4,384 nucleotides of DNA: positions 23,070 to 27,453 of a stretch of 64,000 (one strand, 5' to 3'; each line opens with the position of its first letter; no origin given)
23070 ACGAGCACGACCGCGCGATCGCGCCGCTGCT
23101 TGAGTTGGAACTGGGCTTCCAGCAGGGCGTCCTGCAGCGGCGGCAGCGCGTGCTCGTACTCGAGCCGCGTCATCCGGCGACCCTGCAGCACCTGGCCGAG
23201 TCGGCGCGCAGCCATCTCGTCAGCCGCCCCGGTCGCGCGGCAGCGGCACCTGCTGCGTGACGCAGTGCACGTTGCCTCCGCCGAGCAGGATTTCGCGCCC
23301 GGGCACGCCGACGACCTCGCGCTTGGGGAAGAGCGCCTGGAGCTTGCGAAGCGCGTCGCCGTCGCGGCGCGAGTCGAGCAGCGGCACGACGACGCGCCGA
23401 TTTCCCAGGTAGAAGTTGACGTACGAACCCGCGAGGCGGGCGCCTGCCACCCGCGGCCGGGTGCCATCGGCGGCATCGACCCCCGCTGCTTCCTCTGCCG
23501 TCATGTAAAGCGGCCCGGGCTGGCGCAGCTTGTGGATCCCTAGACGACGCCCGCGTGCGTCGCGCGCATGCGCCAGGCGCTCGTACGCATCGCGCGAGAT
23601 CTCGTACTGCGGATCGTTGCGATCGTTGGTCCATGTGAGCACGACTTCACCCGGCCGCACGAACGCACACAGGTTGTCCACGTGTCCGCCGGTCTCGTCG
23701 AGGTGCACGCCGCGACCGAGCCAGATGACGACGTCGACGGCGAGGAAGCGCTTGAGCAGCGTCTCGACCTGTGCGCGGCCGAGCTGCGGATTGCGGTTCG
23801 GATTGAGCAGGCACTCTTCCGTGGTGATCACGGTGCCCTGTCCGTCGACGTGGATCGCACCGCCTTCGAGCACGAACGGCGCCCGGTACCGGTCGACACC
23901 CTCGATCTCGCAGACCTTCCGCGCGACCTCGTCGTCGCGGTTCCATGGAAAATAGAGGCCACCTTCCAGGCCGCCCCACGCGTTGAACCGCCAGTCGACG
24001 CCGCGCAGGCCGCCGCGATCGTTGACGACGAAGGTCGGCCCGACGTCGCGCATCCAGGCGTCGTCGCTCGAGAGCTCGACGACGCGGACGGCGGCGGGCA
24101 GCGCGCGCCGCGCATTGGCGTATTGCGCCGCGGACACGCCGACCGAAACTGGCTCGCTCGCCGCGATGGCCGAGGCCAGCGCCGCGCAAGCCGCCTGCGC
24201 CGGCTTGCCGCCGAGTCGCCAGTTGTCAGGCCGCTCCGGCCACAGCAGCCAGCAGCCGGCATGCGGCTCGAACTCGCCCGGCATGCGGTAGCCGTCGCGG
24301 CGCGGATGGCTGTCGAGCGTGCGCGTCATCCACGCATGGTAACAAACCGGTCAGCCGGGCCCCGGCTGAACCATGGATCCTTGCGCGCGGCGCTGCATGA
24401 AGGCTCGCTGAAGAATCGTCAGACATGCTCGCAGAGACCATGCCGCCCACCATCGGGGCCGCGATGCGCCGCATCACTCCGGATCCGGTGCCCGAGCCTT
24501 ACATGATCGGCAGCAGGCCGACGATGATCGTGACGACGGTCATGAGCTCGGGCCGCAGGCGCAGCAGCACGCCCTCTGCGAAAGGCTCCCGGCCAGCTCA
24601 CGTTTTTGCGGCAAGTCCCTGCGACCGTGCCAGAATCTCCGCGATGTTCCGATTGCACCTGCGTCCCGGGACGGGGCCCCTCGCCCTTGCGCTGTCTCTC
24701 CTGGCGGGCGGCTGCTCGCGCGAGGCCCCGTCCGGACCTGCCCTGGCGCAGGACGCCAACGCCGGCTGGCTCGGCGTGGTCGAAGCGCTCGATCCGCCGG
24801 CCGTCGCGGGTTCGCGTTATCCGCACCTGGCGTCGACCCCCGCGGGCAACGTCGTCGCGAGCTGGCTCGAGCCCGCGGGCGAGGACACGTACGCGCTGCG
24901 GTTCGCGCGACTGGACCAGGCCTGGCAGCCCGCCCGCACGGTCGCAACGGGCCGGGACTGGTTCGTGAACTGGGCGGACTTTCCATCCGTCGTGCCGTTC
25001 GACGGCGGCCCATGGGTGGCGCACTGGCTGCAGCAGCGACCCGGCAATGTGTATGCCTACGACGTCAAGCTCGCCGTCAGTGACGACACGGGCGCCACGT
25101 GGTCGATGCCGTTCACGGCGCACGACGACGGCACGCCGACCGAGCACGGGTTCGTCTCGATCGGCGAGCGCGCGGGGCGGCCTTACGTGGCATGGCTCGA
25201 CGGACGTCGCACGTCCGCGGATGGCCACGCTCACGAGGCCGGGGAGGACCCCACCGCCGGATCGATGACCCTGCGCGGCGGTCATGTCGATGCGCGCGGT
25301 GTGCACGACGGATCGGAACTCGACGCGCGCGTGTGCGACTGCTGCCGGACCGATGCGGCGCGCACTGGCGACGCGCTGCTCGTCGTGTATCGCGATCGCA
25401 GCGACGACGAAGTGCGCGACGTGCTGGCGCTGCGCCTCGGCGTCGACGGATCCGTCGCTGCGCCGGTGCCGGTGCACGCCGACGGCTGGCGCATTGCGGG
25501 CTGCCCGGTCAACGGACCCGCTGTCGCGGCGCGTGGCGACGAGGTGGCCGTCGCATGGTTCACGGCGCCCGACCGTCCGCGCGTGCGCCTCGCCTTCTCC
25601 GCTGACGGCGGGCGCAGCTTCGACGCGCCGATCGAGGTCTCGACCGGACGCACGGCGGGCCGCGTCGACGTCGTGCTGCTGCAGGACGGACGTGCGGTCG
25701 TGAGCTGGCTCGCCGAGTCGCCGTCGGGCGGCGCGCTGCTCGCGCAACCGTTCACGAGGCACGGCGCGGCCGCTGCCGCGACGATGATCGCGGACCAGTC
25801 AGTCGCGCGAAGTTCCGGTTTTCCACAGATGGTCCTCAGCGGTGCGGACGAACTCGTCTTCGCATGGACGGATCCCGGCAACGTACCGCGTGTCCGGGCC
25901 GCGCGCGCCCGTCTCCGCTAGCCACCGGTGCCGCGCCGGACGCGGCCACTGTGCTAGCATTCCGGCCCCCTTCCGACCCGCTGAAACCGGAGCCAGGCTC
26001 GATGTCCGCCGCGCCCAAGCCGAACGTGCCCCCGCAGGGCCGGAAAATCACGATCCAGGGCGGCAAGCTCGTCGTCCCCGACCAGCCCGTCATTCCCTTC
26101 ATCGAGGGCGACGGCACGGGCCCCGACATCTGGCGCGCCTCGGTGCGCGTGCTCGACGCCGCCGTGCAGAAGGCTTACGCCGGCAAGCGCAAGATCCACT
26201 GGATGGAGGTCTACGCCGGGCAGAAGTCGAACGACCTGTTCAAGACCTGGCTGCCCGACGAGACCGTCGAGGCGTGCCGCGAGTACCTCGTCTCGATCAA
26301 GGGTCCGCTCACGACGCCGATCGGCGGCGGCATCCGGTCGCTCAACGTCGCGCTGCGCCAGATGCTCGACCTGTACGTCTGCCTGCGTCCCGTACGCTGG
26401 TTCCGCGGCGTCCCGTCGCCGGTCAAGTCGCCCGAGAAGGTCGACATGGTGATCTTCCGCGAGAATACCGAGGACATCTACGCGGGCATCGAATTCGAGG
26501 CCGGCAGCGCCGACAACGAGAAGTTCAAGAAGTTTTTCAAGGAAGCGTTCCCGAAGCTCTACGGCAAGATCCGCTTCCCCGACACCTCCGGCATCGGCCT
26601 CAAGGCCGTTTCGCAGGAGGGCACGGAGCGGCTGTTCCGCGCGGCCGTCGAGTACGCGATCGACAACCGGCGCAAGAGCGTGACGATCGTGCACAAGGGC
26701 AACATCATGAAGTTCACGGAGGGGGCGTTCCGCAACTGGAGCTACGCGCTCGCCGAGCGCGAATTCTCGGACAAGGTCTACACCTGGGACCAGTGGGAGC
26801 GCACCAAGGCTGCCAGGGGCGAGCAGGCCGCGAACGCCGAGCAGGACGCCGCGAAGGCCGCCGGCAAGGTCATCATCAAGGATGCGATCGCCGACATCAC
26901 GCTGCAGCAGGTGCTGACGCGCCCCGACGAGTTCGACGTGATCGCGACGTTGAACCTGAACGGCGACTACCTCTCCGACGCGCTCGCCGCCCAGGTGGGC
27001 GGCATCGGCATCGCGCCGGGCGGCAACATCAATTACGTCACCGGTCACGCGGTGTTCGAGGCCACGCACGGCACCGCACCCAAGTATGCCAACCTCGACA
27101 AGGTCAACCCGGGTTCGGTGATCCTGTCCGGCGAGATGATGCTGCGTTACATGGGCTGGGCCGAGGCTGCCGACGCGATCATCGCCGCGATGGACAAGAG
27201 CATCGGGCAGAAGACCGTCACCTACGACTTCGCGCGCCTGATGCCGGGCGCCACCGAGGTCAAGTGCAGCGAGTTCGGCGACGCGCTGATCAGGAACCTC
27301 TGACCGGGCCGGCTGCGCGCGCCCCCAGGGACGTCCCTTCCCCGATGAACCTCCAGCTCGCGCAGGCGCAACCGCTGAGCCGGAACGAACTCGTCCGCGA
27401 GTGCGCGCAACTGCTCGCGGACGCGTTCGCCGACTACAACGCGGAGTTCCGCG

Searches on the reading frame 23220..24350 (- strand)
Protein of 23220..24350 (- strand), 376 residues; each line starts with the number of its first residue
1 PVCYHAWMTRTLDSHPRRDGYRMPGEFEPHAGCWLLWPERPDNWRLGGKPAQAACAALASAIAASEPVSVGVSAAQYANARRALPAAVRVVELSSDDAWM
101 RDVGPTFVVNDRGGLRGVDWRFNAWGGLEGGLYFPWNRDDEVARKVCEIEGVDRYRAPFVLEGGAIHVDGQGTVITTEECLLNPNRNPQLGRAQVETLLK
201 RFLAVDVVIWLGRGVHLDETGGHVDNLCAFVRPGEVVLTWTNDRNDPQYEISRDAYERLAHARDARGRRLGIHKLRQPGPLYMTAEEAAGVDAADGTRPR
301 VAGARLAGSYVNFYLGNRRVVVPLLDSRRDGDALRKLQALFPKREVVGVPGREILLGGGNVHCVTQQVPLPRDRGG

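Call 80: search_protein_families(library=pfam, proteins=[window:23220-24350:-], max_evalue=0.00001)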
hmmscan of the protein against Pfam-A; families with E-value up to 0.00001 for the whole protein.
window:23220-24350:- (376 aa): 1 family
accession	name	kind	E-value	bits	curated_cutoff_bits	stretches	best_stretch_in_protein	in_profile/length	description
PF04371.20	PAD_porph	-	2.8e-118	395.2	25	1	22-369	1-321/321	Porphyromonas-type peptidyl-arginine deiminase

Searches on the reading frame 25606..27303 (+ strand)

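Call 80: search_protein_families(library=pfam, proteins=[window:25606-27303:+], max_evalue=0.00001)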
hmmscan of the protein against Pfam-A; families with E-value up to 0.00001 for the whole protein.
window:25606-27303:+ (565 aa): 1 family
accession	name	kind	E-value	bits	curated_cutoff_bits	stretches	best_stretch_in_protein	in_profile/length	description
PF00180.25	Iso_dh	-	9.9e-95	318.2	27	1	163-560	2-347/348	Isocitrate/isopropylmalate dehydrogenase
